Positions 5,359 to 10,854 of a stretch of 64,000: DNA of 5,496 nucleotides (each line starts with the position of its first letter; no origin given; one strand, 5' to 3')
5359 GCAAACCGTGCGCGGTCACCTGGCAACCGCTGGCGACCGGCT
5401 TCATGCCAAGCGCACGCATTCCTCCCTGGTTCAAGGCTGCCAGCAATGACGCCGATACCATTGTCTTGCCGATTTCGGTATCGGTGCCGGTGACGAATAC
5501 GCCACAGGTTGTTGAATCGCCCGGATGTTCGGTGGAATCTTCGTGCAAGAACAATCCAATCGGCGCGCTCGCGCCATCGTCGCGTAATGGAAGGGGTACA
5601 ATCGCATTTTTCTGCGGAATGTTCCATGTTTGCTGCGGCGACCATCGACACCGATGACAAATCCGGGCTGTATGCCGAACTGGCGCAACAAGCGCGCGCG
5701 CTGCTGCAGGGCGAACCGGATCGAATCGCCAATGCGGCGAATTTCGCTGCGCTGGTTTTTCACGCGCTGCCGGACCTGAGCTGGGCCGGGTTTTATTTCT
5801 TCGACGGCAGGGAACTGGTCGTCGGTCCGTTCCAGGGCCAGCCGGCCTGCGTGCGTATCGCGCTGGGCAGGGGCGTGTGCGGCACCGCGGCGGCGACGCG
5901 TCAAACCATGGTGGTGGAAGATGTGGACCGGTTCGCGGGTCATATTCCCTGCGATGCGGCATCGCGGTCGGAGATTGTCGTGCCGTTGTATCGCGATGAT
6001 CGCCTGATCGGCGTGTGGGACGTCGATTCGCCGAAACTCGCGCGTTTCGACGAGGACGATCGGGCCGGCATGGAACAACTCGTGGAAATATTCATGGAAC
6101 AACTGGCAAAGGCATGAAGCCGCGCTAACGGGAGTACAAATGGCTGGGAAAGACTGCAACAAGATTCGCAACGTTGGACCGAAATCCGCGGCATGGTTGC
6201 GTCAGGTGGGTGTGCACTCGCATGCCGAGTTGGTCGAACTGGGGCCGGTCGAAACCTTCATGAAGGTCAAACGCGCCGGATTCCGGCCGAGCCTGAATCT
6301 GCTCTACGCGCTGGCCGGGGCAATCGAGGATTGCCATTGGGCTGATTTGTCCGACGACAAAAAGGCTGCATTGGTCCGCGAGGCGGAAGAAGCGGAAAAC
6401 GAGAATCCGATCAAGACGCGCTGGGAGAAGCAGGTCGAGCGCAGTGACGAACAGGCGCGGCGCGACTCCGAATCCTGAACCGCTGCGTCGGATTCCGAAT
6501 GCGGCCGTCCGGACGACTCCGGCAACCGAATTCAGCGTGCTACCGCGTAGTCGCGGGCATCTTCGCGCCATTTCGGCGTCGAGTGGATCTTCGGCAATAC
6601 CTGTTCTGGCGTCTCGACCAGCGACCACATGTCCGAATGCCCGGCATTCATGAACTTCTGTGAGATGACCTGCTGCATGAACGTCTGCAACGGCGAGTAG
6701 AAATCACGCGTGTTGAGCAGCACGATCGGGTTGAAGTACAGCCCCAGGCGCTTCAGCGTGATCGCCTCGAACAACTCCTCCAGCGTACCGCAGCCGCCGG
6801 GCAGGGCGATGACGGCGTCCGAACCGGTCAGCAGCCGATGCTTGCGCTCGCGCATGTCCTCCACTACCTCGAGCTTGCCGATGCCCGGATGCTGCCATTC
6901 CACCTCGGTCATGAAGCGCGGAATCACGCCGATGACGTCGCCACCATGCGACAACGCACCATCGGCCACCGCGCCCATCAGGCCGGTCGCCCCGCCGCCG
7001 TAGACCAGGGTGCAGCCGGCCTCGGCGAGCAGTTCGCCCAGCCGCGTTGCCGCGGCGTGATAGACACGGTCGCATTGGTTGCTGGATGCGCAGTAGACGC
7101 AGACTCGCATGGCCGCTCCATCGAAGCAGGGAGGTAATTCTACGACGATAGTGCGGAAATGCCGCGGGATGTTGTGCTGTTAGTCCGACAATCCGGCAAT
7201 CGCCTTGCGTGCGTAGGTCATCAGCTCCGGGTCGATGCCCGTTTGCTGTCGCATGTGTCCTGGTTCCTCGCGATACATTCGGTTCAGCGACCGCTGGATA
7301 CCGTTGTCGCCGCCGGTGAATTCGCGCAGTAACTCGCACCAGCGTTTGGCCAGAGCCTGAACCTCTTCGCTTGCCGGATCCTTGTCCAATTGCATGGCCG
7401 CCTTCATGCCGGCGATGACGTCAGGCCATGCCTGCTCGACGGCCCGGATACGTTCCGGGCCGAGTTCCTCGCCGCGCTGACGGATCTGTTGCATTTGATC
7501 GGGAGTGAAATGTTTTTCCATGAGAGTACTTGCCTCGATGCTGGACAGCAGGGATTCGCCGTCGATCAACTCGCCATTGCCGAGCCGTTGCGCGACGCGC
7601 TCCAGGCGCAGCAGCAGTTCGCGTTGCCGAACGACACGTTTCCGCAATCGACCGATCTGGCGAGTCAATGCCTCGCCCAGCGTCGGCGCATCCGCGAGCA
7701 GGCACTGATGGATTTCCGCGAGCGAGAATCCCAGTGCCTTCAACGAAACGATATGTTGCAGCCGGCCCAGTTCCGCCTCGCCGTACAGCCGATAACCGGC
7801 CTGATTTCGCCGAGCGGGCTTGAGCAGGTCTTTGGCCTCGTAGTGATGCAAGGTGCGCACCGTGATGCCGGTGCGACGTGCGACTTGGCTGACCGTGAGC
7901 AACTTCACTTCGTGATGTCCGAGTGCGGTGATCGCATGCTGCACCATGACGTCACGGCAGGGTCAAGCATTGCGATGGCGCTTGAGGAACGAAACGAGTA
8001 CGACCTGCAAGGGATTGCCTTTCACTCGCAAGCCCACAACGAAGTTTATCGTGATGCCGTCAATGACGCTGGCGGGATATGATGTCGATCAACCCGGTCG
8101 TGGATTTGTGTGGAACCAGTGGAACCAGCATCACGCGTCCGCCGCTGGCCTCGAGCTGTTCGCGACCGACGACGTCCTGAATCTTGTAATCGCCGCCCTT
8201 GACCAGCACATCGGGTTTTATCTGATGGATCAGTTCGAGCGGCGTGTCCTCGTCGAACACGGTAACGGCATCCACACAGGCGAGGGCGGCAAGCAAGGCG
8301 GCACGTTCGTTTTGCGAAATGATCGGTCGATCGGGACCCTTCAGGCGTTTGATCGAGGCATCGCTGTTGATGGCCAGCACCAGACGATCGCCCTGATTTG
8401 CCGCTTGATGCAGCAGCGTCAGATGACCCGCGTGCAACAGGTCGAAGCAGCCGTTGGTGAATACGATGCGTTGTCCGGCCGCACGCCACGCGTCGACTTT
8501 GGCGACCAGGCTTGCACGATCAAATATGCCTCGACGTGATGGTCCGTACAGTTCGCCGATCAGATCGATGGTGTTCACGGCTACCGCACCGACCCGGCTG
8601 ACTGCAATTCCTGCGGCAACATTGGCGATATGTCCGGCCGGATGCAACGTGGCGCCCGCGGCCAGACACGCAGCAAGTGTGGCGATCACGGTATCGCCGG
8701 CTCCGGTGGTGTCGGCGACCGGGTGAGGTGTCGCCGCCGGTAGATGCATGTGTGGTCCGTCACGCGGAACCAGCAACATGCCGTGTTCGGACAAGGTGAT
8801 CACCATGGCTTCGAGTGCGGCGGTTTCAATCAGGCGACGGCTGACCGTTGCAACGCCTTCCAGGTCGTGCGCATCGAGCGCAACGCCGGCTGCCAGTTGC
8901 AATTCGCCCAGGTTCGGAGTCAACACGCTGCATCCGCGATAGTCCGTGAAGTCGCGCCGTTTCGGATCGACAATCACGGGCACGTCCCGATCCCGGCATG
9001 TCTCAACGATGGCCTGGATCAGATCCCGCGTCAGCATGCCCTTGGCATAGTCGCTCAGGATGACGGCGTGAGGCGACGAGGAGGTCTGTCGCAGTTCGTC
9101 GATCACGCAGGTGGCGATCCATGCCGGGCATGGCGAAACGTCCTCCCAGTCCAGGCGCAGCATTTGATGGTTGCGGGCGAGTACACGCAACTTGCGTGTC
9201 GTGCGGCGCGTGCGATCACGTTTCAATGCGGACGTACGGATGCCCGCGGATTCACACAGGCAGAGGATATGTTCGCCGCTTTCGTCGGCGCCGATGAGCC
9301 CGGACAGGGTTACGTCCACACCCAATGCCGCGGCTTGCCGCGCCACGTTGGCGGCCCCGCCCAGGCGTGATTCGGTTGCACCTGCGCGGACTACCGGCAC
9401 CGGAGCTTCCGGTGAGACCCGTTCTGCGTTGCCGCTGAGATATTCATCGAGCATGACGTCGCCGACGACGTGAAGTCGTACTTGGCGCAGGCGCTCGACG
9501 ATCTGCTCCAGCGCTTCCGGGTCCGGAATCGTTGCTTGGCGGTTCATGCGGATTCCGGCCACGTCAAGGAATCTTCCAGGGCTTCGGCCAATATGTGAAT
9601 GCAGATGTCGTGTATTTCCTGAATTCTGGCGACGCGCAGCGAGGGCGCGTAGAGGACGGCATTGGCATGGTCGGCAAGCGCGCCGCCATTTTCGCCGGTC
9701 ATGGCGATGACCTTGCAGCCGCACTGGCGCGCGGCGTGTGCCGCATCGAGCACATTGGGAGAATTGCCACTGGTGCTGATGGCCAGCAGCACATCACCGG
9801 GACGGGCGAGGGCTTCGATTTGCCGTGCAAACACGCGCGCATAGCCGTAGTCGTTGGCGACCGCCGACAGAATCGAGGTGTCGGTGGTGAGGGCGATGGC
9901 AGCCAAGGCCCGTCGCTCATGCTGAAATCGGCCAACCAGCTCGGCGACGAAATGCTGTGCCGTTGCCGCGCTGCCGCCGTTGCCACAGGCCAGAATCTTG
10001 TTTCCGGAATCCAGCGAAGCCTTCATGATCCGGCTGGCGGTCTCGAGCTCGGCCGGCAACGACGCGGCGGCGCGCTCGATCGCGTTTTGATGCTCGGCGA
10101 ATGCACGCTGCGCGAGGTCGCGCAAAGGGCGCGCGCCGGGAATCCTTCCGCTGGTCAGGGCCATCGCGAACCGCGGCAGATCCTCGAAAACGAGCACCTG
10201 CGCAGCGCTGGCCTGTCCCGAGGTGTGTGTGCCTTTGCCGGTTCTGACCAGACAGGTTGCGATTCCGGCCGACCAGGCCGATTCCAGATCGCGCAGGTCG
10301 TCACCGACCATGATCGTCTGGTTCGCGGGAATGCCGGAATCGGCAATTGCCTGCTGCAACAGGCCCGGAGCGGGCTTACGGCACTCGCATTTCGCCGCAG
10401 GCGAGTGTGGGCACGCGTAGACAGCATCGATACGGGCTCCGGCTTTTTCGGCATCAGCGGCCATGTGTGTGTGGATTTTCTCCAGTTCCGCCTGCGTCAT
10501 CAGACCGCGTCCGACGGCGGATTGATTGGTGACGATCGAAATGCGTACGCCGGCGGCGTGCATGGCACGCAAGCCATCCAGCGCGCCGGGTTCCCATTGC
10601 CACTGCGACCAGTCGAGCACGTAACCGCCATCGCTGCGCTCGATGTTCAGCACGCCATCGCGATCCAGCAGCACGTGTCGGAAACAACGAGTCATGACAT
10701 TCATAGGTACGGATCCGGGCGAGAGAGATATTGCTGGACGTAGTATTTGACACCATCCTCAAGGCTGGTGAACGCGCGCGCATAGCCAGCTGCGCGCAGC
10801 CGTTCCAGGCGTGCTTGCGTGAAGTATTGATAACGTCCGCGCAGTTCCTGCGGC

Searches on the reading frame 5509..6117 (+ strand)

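Call 16: search_protein_families(library=pfam, proteins=[window:5509-6117:+], max_evalue=0.0001)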
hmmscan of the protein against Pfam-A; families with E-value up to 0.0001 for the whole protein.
window:5509-6117:+ (202 aa): 2 families
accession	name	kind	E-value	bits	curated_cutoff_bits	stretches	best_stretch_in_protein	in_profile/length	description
PF01590.32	GAF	-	1.6e-12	48.5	22.4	1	91-201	20-131/133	GAF domain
PF13185.12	GAF_2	-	4.8e-12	46.7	28.6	1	89-193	17-129/136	GAF domain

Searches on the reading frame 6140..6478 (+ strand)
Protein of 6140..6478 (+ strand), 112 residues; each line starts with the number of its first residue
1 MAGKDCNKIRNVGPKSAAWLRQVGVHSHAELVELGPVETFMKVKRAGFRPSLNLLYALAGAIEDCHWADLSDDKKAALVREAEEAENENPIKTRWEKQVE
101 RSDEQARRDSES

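Call 16: search_protein_families(library=pfam, proteins=[window:6140-6478:+], max_evalue=0.0001)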
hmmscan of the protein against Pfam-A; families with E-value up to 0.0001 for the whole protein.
window:6140-6478:+ (112 aa): 1 family
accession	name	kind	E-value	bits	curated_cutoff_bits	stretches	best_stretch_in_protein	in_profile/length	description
PF04994.19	TfoX_C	-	5.6e-24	84.5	23.1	1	7-81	6-80/81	TfoX C-terminal domain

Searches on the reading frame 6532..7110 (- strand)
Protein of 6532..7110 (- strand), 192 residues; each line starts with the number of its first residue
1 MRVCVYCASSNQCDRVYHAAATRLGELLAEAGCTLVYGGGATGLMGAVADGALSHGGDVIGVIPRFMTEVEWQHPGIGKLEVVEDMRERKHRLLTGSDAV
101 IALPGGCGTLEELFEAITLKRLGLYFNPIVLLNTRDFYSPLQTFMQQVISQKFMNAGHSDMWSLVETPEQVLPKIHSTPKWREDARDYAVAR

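Call 16: search_protein_families(library=pfam, proteins=[window:6532-7110:-], max_evalue=0.0001)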
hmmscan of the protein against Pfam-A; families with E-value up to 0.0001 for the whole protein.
window:6532-7110:- (192 aa): 2 families
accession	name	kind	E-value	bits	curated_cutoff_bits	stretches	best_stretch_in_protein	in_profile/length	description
PF03641.19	Lysine_decarbox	-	3.3e-38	131.3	27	1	45-174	1-130/131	Possible lysine decarboxylase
PF18306.6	LDcluster4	-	7.4e-18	65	26.3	1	10-122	10-119/151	SLOG cluster4 family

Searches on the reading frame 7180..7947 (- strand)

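Call 16: search_protein_families(library=pfam, proteins=[window:7180-7947:-], max_evalue=0.0001)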
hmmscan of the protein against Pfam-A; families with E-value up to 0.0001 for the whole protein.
window:7180-7947:- (255 aa): 4 families
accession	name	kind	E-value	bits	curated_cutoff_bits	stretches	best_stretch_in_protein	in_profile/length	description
PF13411.12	MerR_1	-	5.9e-19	68.4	21.6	1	18-83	2-66/69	MerR HTH family regulatory protein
PF07739.18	TipAS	-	7.8e-17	62.3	23.8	1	150-251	13-115/117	TipAS antibiotic-recognition domain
PF00376.29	MerR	-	8.3e-15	54.8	28.2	1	18-55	1-38/38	MerR family regulatory protein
PF09278.17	MerR-DNA-bind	-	4.9e-06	27.5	25.4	1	61-109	2-51/65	MerR, DNA binding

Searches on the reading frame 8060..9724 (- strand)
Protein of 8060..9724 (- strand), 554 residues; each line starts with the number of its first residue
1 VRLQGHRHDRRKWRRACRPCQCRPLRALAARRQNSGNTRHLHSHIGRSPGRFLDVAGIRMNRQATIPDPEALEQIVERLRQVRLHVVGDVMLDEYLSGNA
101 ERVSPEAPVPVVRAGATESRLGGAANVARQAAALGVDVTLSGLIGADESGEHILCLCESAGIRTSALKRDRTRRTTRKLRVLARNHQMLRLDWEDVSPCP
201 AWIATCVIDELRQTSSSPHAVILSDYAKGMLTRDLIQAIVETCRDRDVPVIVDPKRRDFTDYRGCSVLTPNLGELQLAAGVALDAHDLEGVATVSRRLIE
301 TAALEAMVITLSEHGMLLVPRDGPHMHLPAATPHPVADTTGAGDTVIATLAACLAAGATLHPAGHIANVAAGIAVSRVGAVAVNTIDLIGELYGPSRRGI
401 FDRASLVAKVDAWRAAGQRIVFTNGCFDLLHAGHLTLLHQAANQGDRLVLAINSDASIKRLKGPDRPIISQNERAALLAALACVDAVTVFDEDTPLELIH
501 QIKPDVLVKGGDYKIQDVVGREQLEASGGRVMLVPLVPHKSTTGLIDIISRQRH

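Call 16: search_protein_families(library=pfam, proteins=[window:8060-9724:-], max_evalue=0.0001)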
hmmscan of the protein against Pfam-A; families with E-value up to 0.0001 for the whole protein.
window:8060-9724:- (554 aa): 3 families
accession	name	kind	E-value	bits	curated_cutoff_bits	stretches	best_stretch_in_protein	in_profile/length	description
PF00294.29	PfkB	-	4.8e-39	134.9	25.8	1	85-382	5-297/302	pfkB family carbohydrate kinase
PF01467.32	CTP_transf_like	-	4.6e-21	75.9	21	1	422-525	1-108/133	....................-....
PF08543.17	Phos_pyr_kin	-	1.3e-05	25.2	27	0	265-367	120-224/246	Phosphomethylpyrimidine kinase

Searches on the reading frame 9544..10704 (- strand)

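Call 16: search_protein_families(library=pfam, proteins=[window:9544-10704:-], max_evalue=0.0001)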
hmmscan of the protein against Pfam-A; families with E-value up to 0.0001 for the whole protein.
window:9544-10704:- (386 aa): 6 families
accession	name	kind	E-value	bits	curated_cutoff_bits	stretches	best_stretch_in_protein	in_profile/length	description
PF13580.11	SIS_2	-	2.8e-34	118.5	27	1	203-337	4-138/138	SIS domain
PF13242.12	Hydrolase_like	-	1.1e-15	57.7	22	1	108-176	2-72/75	HAD-hyrolase-like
PF00702.32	Hydrolase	-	2.6e-09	38.2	26.4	1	21-147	83-191/191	haloacid dehalogenase-like hydrolase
PF01380.27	SIS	-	4.1e-09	36.8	25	1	289-357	40-108/131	SIS domain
PF13419.12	HAD_2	-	1.9e-08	35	23.8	1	105-153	130-178/178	Haloacid dehalogenase-like hydrolase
PF08645.17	PNK3P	-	6.6e-06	26.4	22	1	18-135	10-125/161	Polynucleotide kinase 3 phosphatase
